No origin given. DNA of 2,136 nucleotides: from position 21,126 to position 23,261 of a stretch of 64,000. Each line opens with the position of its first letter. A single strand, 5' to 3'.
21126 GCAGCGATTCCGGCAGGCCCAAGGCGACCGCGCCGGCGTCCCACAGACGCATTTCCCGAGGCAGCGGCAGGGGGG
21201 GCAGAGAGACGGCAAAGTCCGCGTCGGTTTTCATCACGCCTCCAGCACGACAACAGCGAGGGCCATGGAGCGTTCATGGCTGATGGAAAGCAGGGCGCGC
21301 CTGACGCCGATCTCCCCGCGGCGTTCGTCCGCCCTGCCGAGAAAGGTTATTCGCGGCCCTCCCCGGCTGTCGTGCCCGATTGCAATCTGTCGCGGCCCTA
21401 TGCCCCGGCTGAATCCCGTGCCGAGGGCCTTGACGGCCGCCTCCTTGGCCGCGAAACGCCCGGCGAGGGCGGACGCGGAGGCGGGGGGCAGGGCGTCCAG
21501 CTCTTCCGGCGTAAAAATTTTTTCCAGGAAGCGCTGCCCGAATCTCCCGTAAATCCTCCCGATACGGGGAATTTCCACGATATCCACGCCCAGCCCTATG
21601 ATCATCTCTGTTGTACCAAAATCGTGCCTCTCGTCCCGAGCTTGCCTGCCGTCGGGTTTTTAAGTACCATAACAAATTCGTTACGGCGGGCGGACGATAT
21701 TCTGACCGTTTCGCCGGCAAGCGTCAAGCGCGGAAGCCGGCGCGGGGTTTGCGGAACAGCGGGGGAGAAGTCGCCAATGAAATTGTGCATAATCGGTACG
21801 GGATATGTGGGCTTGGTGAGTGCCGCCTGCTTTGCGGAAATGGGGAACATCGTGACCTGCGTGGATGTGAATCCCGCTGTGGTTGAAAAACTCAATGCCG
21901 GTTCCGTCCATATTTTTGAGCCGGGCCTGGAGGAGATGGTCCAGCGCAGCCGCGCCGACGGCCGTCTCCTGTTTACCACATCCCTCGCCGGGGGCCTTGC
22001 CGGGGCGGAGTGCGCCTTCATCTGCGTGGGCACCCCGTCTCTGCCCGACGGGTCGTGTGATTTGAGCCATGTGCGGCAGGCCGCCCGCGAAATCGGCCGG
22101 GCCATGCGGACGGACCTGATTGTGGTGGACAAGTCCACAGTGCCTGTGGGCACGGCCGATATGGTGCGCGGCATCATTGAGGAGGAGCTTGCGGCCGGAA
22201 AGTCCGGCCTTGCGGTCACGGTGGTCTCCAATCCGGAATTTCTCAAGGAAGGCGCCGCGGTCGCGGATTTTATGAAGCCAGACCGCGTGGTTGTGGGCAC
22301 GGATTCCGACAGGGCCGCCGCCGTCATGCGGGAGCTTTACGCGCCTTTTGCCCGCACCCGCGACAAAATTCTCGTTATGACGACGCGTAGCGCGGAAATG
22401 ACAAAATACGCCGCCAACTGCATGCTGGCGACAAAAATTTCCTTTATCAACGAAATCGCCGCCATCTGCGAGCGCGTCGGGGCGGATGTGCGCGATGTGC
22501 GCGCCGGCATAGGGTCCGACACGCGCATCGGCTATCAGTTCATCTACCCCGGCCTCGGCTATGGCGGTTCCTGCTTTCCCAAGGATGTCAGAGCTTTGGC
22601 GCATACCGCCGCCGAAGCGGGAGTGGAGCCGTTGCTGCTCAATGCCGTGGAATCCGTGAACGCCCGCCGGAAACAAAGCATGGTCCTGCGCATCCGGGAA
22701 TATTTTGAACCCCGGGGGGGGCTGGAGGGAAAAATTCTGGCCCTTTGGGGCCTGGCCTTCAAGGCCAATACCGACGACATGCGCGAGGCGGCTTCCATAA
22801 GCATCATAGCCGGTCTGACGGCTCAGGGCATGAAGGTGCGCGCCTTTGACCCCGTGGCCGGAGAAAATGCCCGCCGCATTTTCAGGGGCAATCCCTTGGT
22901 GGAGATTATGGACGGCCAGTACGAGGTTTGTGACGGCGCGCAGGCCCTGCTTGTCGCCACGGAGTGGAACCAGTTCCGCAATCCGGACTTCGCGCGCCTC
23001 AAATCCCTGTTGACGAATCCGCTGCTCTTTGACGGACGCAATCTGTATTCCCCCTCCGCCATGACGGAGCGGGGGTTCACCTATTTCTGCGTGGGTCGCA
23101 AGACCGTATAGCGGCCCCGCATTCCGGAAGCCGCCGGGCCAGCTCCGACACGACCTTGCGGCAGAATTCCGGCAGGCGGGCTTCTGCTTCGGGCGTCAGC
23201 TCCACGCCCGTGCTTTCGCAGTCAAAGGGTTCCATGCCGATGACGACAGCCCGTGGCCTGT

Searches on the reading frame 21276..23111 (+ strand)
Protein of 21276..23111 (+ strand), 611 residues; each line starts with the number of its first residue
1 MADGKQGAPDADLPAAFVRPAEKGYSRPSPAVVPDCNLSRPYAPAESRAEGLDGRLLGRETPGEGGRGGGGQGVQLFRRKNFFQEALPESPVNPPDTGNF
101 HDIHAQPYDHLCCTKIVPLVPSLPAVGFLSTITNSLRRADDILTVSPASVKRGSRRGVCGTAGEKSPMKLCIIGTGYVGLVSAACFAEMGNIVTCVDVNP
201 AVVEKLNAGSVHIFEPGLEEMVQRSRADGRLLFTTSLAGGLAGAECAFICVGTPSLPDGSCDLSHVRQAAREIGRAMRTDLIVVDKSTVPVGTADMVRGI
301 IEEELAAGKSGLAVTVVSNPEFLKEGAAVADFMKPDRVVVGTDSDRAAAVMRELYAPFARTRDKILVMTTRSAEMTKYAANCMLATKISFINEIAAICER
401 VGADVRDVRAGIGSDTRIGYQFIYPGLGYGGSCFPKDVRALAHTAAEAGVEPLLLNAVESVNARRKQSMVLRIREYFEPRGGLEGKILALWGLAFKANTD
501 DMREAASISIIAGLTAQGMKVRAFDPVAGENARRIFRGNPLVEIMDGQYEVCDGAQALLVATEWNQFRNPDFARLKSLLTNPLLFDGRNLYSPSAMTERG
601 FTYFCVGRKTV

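Call 88: search_protein_families(library=pfam, proteins=[window:21276-23111:+], max_evalue=0.00001)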
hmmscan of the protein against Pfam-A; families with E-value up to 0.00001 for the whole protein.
window:21276-23111:+ (611 aa): 3 families
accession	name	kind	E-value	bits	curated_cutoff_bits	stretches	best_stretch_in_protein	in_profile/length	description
PF03721.20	UDPG_MGDP_dh_N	-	4.4e-61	206.2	27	1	168-354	1-187/187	UDP-glucose/GDP-mannose dehydrogenase family, NAD binding domain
PF00984.24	UDPG_MGDP_dh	-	2.3e-39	133.8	25.4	1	371-463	1-93/94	UDP-glucose/GDP-mannose dehydrogenase family, central domain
PF03720.21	UDPG_MGDP_dh_C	-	7.3e-29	100.6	30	1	489-592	1-102/103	UDP-glucose/GDP-mannose dehydrogenase family, UDP binding domain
